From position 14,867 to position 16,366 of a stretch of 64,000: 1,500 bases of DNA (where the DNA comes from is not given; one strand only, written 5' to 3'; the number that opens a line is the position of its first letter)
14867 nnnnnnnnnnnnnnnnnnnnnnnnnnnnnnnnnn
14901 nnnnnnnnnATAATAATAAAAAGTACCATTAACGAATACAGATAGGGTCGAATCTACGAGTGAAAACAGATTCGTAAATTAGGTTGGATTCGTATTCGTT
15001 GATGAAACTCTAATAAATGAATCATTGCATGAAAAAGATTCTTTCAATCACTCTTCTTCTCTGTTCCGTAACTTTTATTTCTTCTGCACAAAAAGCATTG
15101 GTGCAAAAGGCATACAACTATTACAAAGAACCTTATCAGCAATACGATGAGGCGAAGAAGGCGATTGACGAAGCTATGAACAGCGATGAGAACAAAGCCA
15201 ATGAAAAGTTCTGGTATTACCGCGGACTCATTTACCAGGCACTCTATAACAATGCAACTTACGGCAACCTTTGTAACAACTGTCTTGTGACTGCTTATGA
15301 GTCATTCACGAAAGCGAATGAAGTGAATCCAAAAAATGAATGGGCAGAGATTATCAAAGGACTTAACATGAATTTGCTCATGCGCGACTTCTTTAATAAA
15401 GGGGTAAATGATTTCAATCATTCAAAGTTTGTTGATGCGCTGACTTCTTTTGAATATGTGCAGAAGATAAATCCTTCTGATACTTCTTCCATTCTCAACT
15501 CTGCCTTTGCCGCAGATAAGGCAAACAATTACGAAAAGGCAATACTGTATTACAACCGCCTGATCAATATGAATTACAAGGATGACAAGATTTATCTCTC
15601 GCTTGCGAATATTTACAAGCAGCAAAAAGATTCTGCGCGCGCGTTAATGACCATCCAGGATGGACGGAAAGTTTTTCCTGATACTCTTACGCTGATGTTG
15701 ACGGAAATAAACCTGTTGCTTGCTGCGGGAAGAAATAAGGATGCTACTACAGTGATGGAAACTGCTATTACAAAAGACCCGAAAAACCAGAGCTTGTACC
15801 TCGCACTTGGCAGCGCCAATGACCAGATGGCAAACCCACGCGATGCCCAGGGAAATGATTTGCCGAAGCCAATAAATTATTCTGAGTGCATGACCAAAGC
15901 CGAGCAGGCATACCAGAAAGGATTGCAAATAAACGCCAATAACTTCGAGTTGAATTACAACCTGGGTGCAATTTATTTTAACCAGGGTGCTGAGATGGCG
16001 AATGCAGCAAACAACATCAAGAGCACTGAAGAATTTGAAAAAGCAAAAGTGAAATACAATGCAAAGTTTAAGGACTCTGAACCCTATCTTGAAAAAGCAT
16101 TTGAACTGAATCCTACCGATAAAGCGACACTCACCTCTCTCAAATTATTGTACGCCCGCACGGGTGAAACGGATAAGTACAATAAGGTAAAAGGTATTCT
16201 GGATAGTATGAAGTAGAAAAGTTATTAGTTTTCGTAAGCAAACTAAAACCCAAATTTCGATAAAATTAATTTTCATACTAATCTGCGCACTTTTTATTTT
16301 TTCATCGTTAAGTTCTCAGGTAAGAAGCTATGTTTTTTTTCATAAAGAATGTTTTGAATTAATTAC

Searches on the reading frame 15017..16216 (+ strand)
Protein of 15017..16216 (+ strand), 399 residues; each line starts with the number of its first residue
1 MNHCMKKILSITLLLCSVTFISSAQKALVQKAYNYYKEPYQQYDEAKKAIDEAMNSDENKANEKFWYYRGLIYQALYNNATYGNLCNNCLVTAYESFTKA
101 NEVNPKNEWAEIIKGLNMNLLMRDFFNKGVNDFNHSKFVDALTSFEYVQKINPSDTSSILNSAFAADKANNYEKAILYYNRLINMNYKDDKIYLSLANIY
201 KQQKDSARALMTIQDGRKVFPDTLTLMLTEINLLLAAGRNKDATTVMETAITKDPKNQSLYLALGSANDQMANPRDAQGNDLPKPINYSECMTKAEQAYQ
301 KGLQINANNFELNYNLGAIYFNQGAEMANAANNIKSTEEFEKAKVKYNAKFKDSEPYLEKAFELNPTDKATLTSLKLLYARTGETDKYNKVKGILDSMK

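Call 3: search_protein_families(library=pfam, proteins=[window:15017-16216:+], max_evalue=1)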
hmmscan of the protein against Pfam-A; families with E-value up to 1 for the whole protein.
window:15017-16216:+ (399 aa): 20 families
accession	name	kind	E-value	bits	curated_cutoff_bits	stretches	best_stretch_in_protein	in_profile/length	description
PF14559.12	TPR_19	-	6.9e-16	58.8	25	4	234-278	1-45/68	Tetratricopeptide repeat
PF13428.12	TPR_14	-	1.4e-12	47.4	23.5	2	231-266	8-43/44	Tetratricopeptide repeat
PF13414.12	TPR_11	-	3.5e-12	46.2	26.8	3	294-324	12-42/42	TPR repeat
PF13431.12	TPR_17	-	1.7e-11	43.9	24.4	3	298-324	1-27/34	Tetratricopeptide repeat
PF07719.23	TPR_2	-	1e-10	41.3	27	1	163-186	8-31/34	Tetratricopeptide repeat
PF13432.12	TPR_16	-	2.1e-08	34.9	32.7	2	165-210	6-51/65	Tetratricopeptide repeat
PF00515.34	TPR_1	-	2e-06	27.8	27.8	1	164-181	9-26/34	Tetratricopeptide repeat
PF13181.12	TPR_8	-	0.0001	22.6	25.7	1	160-187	5-32/34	Tetratricopeptide repeat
PF23914.1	TPR_CcmH_CycH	-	0.00012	22.4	42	1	89-191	65-156/158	Cytochrome c-type biogenesis protein H TPR domain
PF13176.12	TPR_7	-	0.00039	20.7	27.9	0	167-187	10-30/36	Tetratricopeptide repeat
PF13429.12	TPR_15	-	0.00063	19.7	26.2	1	188-277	144-233/280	Tetratricopeptide repeat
PF25068.1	ARM_TT21_4th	-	0.0038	17.9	30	1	168-251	11-96/153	Tetratricopeptide repeat protein 21 forth ARM domain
PF12895.13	ANAPC3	-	0.0054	17.4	27.2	1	170-247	3-79/82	Anaphase-promoting complex, cyclosome, subunit 3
PF13174.12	TPR_6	-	0.0065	17.5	26.3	0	159-184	3-28/33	Tetratricopeptide repeat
PF13371.12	TPR_9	-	0.0084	16.5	35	0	197-259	2-64/73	Tetratricopeptide repeat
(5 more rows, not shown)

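Call 54: search_protein_families(library=pfam, proteins=[L015:1-585:+, L015:1372-2682:+, L016:795-2156:+], max_evalue=0.01)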
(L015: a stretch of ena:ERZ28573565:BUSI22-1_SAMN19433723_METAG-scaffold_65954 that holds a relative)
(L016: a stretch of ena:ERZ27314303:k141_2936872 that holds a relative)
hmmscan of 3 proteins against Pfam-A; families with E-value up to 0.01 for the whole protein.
L015:1-585:+ (194 aa): 2 families
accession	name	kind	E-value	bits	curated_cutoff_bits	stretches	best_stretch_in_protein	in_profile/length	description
PF03880.21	DbpA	-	1.3e-25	89.7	25.6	1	120-190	1-71/72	DbpA RNA binding domain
PF25399.1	DeaD_dimer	-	2.1e-06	28.1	23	1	8-61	1-55/67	RNA helicase DeaD dimerization domain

L015:1372-2682:+ (437 aa): 2 families
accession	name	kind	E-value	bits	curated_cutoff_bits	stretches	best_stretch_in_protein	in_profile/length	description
PF04717.18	Phage_base_V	-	1.4e-18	67.4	23.8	1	370-437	2-69/75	Type VI secretion system/phage-baseplate injector OB domain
PF05954.17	Phage_GPD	-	1.9e-14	54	30.1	1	56-335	22-300/305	Phage tail baseplate hub (GPD)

L016:795-2156:+ (454 aa): 2 families
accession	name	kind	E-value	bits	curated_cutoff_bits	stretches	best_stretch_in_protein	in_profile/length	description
PF04717.18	Phage_base_V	-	1e-18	67.9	23.8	1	370-437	2-69/75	Type VI secretion system/phage-baseplate injector OB domain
PF05954.17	Phage_GPD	-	2.1e-14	53.9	30.1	1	56-335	22-300/305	Phage tail baseplate hub (GPD)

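Call 59: list_cluster_members(proteins=[window:15029-16216:+, window:18712-19098:+, window:19095-19796:+, window:19815-20798:-, window:12327-14909:+])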
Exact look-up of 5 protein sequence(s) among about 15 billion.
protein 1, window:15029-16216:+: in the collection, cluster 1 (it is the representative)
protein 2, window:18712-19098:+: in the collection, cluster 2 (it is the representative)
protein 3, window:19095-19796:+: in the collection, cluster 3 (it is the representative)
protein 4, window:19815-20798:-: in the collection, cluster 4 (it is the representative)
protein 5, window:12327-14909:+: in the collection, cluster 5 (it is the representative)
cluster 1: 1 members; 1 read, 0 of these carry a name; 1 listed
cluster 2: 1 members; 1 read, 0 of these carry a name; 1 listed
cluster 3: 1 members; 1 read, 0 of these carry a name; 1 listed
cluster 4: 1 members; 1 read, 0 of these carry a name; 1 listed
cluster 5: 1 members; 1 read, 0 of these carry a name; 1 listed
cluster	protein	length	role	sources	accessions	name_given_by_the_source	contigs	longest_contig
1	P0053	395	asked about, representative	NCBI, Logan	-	-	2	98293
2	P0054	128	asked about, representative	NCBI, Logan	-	-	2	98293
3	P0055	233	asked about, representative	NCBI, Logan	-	-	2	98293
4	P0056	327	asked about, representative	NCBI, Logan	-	-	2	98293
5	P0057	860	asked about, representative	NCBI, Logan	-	-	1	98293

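Call 60: find_homologous_proteins(query=P0053, max_evalue=1e-30)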
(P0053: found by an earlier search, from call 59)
Query P0053 (395 aa): 196 proteins with E <= 1e-30 among 4855 candidates; the best 120 are listed.
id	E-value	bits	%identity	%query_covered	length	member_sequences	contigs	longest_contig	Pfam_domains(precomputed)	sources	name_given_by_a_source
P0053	2.2e-255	864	100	100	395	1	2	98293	PF14559.13,PF13431.13,PF13414.13,PF00515.35,PF13432.13,PF13428.13,PF07719.24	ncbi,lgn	-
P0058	1.1e-203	694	81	96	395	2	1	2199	PF14559.13,PF13431.13,PF13414.13,PF13432.13,PF13428.13,PF01239.29,PF07719.24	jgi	-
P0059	1.1e-203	694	78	100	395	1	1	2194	PF14559.13,PF13431.13,PF13414.13,PF13428.13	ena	-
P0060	1.3e-203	694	82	96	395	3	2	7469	PF14559.13,PF13431.13,PF13414.13,PF13432.13,PF13428.13,PF01239.29,PF07719.24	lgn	-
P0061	8.3e-203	691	80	97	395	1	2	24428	PF14559.13,PF13431.13,PF13414.13,PF13432.13,PF13428.13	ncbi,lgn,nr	ncbi:MAG: hypothetical protein NTV09_00485 [Bacteroidetes bacterium]|nr:hypothetical protein [Bacter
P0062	1.8e-201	687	78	100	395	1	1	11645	PF14559.13,PF13431.13,PF13414.13,PF13176.13,PF13432.13,PF13428.13,PF01239.29,PF07719.24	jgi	jgi:tetratricopeptide (TPR) repeat protein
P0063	1.2e-200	684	79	100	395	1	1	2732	PF14559.13,PF13431.13,PF13414.13,PF13432.13,PF13428.13,PF07719.24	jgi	-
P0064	4.9e-200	682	78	100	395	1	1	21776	PF14559.13,PF13431.13,PF13414.13,PF13432.13,PF13428.13,PF07719.24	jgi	-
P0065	2.4e-199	680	78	100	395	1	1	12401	PF14559.13,PF13431.13,PF13414.13,PF13432.13,PF13428.13,PF01239.29,PF07719.24,PF20308.5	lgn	-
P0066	2.9e-199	680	78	100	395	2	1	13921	PF14559.13,PF13431.13,PF13414.13,PF13432.13,PF13428.13,PF13429.13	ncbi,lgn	ncbi:hypothetical protein BH11BAC1_BH11BAC1_10540 [soil metagenome]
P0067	4.6e-198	676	79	98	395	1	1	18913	PF14559.13,PF13431.13,PF13414.13,PF13432.13,PF13428.13,PF01239.29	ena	-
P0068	8.2e-198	675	78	100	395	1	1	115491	PF14559.13,PF13431.13,PF13414.13,PF13432.13,PF13428.13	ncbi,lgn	-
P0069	9.2e-197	671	79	95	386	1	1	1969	PF14559.13,PF13431.13,PF13414.13,PF13432.13,PF13428.13,PF07719.24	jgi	jgi:tetratricopeptide (TPR) repeat protein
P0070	1.6e-195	667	76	100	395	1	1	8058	PF14559.13,PF13431.13,PF13414.13,PF13432.13,PF13428.13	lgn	-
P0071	2.1e-195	667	76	100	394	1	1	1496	PF14559.13,PF13431.13,PF23914.2,PF13414.13,PF13371.13,PF00515.35,PF13432.13,PF13428.13,PF07719.24,PF20308.5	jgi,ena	-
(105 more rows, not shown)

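Call 61: find_encoding_contigs(protein=P0064, flank=10000, max_places=2)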
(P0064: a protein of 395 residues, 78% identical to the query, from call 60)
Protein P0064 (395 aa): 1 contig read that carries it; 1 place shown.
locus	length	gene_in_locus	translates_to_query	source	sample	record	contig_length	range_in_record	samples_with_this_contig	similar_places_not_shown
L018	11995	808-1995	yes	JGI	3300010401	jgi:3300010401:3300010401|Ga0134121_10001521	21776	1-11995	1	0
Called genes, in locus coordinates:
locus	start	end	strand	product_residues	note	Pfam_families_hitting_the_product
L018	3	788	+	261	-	?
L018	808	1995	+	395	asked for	PF07719:TPR_2 (faint), PF13428:TPR_14 (faint), PF13414:TPR_11 (faint), PF13432:TPR_16 (faint), PF14559:TPR_19 (faint), PF13431:TPR_17 (faint)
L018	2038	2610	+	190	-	-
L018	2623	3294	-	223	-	PF18962:Por_Secre_tail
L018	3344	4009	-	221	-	PF18962:Por_Secre_tail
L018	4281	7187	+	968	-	PF00675:Peptidase_M16, PF05193:Peptidase_M16_C, PF00675:Peptidase_M16, PF05193:Peptidase_M16_C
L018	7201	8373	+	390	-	PF13424:TPR_12 (faint), PF13428:TPR_14 (faint), PF14559:TPR_19 (faint), PF07719:TPR_2 (faint), PF13432:TPR_16 (faint), PF00515:TPR_1 (weak), PF13181:TPR_8 (weak), PF13414:TPR_11, +1 more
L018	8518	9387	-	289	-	PF08012:DUF1702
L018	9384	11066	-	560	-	PF01494:FAD_binding_3, PF04820:Trp_halogenase (faint), PF05834:Lycopene_cycl (weak)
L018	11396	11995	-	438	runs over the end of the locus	PF04403:PqiA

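Call 62: find_encoding_contigs(protein=P0067, flank=10000, max_places=2)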
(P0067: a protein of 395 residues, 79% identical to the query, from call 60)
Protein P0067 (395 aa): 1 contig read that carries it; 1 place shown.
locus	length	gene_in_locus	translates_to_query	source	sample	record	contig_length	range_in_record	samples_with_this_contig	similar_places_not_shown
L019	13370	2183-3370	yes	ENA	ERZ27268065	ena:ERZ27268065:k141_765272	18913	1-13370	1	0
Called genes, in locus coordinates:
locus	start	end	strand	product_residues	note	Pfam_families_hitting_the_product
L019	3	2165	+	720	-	?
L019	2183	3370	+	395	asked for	PF13428:TPR_14 (faint), PF13432:TPR_16 (faint), PF14559:TPR_19 (faint), PF01239:PPTA (faint), PF13431:TPR_17 (faint), PF13414:TPR_11 (faint)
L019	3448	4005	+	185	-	PF23894:LD_SV2 (faint), PF13576:Pentapeptide_3 (faint), PF13599:Pentapeptide_4, PF00805:Pentapeptide (weak), PF13599:Pentapeptide_4, PF00805:Pentapeptide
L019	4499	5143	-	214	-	-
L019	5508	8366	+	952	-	PF00675:Peptidase_M16, PF05193:Peptidase_M16_C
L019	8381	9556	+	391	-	PF13428:TPR_14 (faint), PF13431:TPR_17 (faint), PF07719:TPR_2 (faint), PF13181:TPR_8 (faint), PF13371:TPR_9 (faint), PF00515:TPR_1 (weak), PF13414:TPR_11 (weak)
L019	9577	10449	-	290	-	PF08012:DUF1702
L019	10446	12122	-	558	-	PF01494:FAD_binding_3, PF04820:Trp_halogenase (faint), PF05834:Lycopene_cycl (faint)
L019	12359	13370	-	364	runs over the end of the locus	PF01103:Omp85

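Call 63: find_encoding_contigs(protein=P0061, flank=10000, max_places=2)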
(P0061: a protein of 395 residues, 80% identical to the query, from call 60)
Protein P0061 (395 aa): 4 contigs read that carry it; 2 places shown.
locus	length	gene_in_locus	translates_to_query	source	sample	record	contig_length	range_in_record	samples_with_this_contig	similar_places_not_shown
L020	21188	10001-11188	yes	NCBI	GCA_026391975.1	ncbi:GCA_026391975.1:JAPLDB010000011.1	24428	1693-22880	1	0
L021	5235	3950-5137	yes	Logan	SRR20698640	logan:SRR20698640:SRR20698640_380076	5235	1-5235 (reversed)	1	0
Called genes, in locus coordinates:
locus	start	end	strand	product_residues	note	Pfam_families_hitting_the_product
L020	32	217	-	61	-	PF07927:HicA_toxin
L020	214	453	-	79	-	-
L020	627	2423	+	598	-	PF00009:GTP_EFTU, PF01926:MMR_HSR1 (faint), PF22042:EF-G_D2 (weak), PF03144:GTP_EFTU_D2, PF00679:EFG_C, PF21018:BipA_C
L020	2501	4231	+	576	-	-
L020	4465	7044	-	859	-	PF02861:Clp_N, PF00004:AAA, PF17871:AAA_lid_9, PF00158:Sigma54_activat, PF00004:AAA, PF07724:AAA_2, PF07728:AAA_5, PF10431:ClpB_D2-small, +6 more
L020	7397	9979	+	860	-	PF00521:DNA_topoisoIV, PF03989:DNA_gyraseA_C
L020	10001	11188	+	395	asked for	PF13428:TPR_14 (faint), PF13432:TPR_16 (faint), PF14559:TPR_19 (faint), PF13431:TPR_17 (faint), PF13414:TPR_11 (weak)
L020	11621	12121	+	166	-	PF00805:Pentapeptide, PF13576:Pentapeptide_3 (weak), PF13599:Pentapeptide_4, PF23894:LD_SV2 (faint), PF13599:Pentapeptide_4, PF13576:Pentapeptide_3 (weak), PF00805:Pentapeptide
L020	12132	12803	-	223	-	PF18962:Por_Secre_tail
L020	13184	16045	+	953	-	PF00675:Peptidase_M16, PF05193:Peptidase_M16_C, PF00675:Peptidase_M16 (weak), PF05193:Peptidase_M16_C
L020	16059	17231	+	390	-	PF07719:TPR_2 (faint), PF13424:TPR_12 (faint), PF13428:TPR_14 (faint), PF14559:TPR_19 (faint), PF00515:TPR_1 (weak), PF13181:TPR_8 (weak), PF13414:TPR_11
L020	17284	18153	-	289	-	PF08012:DUF1702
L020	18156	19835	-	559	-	PF01494:FAD_binding_3, PF04820:Trp_halogenase (faint), PF05834:Lycopene_cycl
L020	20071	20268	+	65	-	-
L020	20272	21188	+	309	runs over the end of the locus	-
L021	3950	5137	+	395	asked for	PF13428:TPR_14 (faint), PF13432:TPR_16 (faint), PF14559:TPR_19 (faint), PF13431:TPR_17 (faint), PF13414:TPR_11 (weak)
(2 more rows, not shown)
